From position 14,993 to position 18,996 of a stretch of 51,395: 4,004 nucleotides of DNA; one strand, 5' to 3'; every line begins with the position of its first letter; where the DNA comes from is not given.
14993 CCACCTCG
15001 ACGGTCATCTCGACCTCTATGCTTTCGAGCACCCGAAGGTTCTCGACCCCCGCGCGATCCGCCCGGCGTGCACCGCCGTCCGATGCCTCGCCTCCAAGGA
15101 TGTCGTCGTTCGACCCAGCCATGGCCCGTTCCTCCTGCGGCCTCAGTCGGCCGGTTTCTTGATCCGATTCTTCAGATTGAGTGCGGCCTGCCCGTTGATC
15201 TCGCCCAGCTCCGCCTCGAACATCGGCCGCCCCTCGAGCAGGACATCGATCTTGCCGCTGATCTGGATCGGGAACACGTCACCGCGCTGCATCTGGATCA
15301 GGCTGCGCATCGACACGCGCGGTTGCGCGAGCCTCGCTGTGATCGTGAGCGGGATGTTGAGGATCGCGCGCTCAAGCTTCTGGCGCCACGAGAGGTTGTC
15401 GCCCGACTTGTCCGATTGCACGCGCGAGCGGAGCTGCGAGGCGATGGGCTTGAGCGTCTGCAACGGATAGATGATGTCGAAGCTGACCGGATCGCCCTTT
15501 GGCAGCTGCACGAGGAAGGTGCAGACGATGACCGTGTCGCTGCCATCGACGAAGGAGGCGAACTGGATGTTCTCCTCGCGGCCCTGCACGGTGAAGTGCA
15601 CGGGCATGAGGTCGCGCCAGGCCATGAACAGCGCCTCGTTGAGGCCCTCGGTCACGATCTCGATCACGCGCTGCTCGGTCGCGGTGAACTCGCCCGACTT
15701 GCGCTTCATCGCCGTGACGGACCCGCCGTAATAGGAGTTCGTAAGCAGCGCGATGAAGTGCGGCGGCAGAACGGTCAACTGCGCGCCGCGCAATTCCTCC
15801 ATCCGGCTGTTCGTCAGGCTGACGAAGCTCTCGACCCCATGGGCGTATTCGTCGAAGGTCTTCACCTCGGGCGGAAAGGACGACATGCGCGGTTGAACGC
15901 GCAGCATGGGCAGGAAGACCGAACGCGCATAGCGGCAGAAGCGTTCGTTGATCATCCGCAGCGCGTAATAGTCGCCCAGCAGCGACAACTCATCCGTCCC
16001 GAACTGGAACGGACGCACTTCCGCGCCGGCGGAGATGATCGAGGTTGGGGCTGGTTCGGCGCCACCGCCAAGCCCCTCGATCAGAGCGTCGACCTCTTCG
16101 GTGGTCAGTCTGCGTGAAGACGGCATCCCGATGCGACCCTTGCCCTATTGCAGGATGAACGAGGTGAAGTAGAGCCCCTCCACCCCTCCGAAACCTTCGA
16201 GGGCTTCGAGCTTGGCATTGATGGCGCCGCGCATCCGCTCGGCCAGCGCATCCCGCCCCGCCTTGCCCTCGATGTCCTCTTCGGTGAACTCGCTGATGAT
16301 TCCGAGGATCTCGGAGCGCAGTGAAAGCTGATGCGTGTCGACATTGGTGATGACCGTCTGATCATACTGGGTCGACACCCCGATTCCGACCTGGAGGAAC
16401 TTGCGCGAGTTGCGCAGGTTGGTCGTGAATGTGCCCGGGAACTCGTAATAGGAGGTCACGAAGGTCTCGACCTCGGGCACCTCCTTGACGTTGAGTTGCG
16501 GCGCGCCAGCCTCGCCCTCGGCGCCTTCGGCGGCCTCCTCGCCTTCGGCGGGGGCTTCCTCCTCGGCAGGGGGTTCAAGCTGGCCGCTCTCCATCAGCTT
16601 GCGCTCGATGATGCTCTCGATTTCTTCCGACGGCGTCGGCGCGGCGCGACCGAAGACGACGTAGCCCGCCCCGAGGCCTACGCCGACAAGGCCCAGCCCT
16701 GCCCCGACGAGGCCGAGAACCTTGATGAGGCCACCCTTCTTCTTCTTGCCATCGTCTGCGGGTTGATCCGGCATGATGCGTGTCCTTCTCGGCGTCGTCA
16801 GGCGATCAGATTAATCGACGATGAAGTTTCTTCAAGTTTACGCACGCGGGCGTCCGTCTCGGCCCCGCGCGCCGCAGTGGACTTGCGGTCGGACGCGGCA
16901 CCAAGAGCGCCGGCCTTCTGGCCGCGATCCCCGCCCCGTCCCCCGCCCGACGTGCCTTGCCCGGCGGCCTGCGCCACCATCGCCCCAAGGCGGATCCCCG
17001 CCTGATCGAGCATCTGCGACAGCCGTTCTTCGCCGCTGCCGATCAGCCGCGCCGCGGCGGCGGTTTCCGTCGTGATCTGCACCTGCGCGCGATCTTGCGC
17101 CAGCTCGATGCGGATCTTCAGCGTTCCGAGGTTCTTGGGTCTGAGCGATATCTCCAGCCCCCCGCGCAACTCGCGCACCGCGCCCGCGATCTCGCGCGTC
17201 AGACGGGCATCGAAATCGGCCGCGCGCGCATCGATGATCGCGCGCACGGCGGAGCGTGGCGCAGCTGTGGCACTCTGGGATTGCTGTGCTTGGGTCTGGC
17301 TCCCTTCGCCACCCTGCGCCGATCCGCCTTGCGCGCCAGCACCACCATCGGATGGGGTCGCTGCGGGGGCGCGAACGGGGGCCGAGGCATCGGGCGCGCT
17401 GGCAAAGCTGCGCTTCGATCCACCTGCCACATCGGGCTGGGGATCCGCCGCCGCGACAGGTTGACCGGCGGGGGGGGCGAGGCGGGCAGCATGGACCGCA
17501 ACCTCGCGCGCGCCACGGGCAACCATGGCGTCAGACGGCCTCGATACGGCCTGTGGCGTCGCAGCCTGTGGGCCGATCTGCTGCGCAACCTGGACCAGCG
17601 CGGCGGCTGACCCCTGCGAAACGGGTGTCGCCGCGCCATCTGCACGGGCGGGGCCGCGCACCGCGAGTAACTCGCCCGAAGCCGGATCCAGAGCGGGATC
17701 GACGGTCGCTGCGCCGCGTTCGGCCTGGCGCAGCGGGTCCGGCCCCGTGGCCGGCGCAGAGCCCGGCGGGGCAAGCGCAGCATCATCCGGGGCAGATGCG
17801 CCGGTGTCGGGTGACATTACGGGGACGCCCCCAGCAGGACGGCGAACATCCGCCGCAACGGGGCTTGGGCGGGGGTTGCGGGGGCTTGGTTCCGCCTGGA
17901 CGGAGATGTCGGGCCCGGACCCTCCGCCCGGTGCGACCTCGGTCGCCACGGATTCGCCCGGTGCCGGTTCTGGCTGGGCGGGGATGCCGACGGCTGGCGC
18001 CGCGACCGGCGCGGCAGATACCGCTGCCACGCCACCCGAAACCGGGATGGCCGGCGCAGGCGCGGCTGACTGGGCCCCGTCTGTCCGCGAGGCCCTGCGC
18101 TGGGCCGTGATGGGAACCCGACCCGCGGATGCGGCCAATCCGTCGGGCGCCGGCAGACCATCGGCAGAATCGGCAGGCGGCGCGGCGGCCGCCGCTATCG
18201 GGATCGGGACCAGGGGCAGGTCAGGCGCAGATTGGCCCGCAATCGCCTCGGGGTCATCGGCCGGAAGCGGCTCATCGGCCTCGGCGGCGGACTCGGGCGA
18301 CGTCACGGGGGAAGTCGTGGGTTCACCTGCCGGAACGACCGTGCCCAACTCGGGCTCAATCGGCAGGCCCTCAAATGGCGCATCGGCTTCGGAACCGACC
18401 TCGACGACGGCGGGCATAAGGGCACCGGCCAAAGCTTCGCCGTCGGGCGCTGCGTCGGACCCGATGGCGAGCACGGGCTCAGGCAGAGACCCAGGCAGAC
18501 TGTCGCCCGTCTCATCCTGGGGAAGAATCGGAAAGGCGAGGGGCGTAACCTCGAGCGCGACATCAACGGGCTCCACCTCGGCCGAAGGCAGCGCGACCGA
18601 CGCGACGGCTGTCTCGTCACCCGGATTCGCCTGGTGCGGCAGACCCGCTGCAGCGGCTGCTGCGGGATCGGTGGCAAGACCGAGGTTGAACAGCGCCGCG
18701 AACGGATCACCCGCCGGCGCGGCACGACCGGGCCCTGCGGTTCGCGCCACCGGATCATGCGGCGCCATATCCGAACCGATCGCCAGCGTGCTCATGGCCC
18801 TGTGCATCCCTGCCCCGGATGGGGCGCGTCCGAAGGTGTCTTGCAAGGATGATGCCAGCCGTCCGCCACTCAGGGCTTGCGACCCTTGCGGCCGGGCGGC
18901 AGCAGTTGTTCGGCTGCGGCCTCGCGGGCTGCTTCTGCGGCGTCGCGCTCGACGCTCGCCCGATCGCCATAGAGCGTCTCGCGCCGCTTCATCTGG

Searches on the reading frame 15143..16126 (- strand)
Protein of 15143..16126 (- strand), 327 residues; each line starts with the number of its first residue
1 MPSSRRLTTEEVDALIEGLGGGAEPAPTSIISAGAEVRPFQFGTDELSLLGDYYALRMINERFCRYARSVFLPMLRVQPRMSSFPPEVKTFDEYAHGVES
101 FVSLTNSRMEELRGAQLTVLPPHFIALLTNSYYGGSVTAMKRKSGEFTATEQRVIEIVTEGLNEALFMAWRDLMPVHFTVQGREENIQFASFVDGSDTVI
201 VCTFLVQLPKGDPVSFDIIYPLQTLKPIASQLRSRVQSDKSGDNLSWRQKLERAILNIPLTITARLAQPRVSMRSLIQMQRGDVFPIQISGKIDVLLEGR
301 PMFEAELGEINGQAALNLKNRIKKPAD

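Call 62: search_protein_families(library=pfam, proteins=[window:15143-16126:-], max_evalue=0.0001)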
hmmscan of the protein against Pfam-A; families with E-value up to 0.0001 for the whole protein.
window:15143-16126:- (327 aa): 2 families
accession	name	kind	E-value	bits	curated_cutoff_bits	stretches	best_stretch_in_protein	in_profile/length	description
PF02154.20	FliM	-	1.2e-22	81.2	27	1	55-232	16-192/192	Flagellar motor switch protein FliM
PF01052.25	FliMN_C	-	5.4e-15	55.5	23.8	1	254-322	2-72/73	Type III flagellar switch regulator (C-ring) FliN C-term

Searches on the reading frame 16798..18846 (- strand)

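Call 62: search_protein_families(library=pfam, proteins=[window:16798-18846:-], max_evalue=0.0001)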
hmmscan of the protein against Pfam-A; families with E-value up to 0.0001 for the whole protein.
window:16798-18846:- (682 aa): 1 family
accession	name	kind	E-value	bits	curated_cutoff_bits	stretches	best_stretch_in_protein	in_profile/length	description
PF02120.21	Flg_hook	-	3e-14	53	29.8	1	564-631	15-82/85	Flagellar hook-length control protein FliK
